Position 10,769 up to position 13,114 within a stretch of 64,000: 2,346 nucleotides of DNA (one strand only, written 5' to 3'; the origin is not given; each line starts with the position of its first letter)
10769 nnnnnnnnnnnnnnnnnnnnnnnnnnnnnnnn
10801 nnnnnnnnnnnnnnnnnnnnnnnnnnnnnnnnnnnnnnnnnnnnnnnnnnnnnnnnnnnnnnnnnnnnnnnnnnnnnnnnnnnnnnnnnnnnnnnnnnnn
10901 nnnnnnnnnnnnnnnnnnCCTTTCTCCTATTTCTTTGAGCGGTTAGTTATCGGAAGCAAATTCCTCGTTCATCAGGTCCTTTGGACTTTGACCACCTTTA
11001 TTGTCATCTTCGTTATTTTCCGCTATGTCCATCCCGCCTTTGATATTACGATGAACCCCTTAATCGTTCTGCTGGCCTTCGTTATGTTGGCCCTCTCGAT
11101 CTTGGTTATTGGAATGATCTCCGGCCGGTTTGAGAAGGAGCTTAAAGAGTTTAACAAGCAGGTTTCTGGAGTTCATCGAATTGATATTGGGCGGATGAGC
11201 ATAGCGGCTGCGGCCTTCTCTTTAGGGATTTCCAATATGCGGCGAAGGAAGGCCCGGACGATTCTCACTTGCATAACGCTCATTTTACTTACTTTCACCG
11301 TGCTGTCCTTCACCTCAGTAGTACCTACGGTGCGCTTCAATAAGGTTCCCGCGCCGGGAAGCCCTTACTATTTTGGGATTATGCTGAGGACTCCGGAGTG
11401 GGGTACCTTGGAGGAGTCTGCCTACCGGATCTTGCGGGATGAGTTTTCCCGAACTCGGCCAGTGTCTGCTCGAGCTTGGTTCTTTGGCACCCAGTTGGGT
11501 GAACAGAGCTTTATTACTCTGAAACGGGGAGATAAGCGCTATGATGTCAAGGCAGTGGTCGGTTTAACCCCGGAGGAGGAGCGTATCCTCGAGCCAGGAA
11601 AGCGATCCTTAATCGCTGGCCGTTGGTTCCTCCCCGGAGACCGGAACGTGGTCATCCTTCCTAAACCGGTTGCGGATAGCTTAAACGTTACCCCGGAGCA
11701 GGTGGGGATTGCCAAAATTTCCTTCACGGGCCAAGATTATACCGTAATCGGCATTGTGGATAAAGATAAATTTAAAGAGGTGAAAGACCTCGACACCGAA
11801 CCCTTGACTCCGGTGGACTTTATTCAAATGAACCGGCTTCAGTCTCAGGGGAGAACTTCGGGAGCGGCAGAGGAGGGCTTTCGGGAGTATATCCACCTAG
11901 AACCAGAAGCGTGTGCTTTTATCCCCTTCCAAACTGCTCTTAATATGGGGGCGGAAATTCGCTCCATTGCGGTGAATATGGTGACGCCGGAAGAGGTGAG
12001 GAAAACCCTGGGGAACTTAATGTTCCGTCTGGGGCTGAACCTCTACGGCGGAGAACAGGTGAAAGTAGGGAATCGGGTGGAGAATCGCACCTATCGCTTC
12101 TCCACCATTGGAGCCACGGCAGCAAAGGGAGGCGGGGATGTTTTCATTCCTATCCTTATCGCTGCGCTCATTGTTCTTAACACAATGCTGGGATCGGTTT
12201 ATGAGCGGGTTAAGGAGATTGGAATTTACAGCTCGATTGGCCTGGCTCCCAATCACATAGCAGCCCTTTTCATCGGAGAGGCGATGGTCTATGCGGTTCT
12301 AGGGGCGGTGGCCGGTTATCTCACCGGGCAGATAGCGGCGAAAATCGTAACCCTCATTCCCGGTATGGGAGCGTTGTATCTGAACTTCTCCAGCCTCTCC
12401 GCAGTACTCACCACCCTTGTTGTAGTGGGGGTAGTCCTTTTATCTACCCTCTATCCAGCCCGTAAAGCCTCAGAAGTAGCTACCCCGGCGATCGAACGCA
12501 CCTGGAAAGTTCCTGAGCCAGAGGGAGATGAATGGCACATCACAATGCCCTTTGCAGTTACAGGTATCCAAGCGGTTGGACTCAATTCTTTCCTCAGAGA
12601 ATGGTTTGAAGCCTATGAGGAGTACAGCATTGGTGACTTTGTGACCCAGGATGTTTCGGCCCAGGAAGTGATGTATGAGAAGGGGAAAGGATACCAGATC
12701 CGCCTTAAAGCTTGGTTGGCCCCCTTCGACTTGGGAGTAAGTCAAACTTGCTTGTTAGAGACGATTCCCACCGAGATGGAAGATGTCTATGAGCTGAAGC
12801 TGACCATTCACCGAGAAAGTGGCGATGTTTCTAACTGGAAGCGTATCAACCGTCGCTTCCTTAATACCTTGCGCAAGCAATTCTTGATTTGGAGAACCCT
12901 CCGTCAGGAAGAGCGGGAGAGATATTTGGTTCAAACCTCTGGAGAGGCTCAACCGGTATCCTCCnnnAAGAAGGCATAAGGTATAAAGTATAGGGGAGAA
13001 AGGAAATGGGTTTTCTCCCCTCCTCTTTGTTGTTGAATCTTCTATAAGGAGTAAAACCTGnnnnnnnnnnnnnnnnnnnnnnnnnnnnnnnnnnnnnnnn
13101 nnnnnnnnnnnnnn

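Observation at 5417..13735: A co-oriented locus of an M16 peptidase pair, the M28/FtsX fusion and a DUF4412-like secreted protein may form an envelope proteolysis system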

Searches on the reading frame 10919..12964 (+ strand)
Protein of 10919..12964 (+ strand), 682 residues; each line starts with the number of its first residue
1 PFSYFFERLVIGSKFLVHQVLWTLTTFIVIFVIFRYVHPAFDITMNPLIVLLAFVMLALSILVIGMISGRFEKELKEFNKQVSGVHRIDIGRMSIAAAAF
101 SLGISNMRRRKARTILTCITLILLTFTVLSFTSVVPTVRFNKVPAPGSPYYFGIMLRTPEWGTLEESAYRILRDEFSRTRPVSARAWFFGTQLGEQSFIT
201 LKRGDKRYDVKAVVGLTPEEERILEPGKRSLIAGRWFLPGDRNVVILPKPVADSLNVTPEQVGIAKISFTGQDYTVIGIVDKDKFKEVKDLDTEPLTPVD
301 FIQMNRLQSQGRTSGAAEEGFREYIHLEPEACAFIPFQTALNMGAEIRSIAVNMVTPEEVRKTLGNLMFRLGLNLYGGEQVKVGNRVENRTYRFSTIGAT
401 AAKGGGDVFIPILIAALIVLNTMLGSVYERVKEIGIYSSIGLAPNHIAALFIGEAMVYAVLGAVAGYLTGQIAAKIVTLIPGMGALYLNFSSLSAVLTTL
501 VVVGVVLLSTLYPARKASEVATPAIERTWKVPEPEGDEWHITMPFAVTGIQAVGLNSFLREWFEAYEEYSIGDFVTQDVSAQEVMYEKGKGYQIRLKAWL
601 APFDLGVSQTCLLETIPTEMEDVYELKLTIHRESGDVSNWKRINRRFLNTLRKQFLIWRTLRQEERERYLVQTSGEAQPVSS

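Call 67: predict_structure(alignment_id=A4)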
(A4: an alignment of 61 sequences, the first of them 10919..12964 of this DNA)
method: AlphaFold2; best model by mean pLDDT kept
length: 682 residues; sequences in the alignment: 61
mean_pLDDT: 76.2   pTM: 0.48
mean pLDDT of the five models: 76.2, 76.0, 75.1, 71.4, 70.7
residues with pLDDT >= 90: 175; 70-90: 279; 50-70: 170; < 50: 58
segments of 3 or more residues with pLDDT < 50: 83-108, 313-321, 399-404, 439-441, 522-526, 675-682
pLDDT, mean of each block of 10 residues (from residue 1): 70 79 86 80 78 78 65 57 43 39 44 63 68 57 83 87 86 89 92 68 94 95 94 95 96 96 93 96 94 90 71 45 79 95 92 88 76 80 86 68 52 67 62 53 60 69 74 76 62 67 73 61 51 88 77 88 82 82 90 90 75 87 84 88 86 81 78 51 40
secondary structure, 60 per line:
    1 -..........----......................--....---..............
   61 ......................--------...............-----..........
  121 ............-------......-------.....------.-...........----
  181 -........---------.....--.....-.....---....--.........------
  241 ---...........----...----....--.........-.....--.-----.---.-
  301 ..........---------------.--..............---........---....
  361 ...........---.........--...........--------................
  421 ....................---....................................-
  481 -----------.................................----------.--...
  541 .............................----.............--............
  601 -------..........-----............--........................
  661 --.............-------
elements in order (helices of 4 or more, strands of 3 or more residues): H2-11 H16-37 H40-43 H47-82 H91-105 H111-132 E140-145 E153-157 H166-176 E182-189 E199-203 E206-210 E212-216 H220-223 H226-230 E231-234 E244-248 H249-254 E266-269 E272-280 H282-286 H301-310 E332-336 H337-342 E346-353 H357-371 E375-383 E386-396 H405-440 H444-479 H492-524 E538-548 H549-569 E574-586 E589-600 E608-617 E623-634 H637-660 H663-675

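Call 71: fold_search(model_id=the predicted structure, library=pdb)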
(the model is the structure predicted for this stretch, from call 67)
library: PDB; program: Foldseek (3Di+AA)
matches with E <= 10: 1077; with E <= 0.001: 28
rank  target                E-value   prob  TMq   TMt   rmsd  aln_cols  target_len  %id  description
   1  5lil_A                6.1e-14  1.00  0.26  0.28  17.4       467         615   19  Structure of Aggregatibacter actinomycetemcomitans MacB bound to ATPyS (P21) (released 2017-11-15)
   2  5gko_A                2.1e-13  1.00  0.23  0.25  20.5       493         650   15  Crystal structure of tripartite-type ABC transporter, MacB from Acinetobacter baumannii (released 2017-11-15)
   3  5xu1_M                4.1e-13  1.00  0.22  0.35  21.1       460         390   16  Structure of a non-canonical ABC transporter from Streptococcus pneumoniae R6 (released 2018-01-24)
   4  5lj6                  6.6e-12  1.00  0.25  0.29  19.0       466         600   18  Structure of Aggregatibacter actinomycetemcomitans MacB bound to ATPyS (P6522) (released 2017-11-15)
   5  5lj7_B                8.6e-12  1.00  0.25  0.28  16.2       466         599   18  Structure of Aggregatibacter actinomycetemcomitans MacB bound to ATP (P21) (released 2017-11-15)
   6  5xu1_S                3.1e-11  1.00  0.21  0.34  20.1       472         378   18  Structure of a non-canonical ABC transporter from Streptococcus pneumoniae R6 (released 2018-01-24)
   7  5nik_J                5.2e-11  1.00  0.22  0.23  18.6       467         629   16  Structure of the MacAB-TolC ABC-type tripartite multidrug efflux pump (released 2017-05-24)
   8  9xro_E                7.5e-11  1.00  0.22  0.37  18.5       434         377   16  LolCDE in complex with SMT-738_3 (released 2026-03-18)
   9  9rli_E                1.1e-09  1.00  0.21  0.32  18.7       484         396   14  LolCDEdelta(235-252) complex with Pal lipoprotein (released 2026-01-21)
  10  9o9x_C                1.4e-09  1.00  0.24  0.34  17.8       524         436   14  ytrEF nucleotide-free conformation (released 2025-10-15)
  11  9rld_C                1.8e-09  1.00  0.19  0.29  18.3       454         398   14  LolCDE complex with Lpp lipoprotein (released 2026-01-21)
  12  7v8i_C                3.4e-09  1.00  0.22  0.35  17.9       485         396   16  LolCD(E171Q)E with bound AMPPNP in nanodiscs (released 2022-08-31)
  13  7w7a_B                2.0e-08  1.00  0.22  0.40  20.0       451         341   13  Heme exporter in complex with Mn-containing protoporphyrin IX, Mn-anomalous data (released 2022-06-22)
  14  7arh_C                2.0e-08  1.00  0.20  0.31  17.2       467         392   16  LolCDE in complex with lipoprotein (released 2021-04-07)
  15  7mdx_A                2.8e-08  1.00  0.22  0.34  16.9       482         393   16  LolCDE nucleotide-free (released 2021-08-11)
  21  3ftj                  6.2e-07  1.00  0.21  0.60   3.8       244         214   15  Crystal structure of the periplasmic region of MacB from Actinobacillus actinomycetemcomitans (released 2009-05-26)
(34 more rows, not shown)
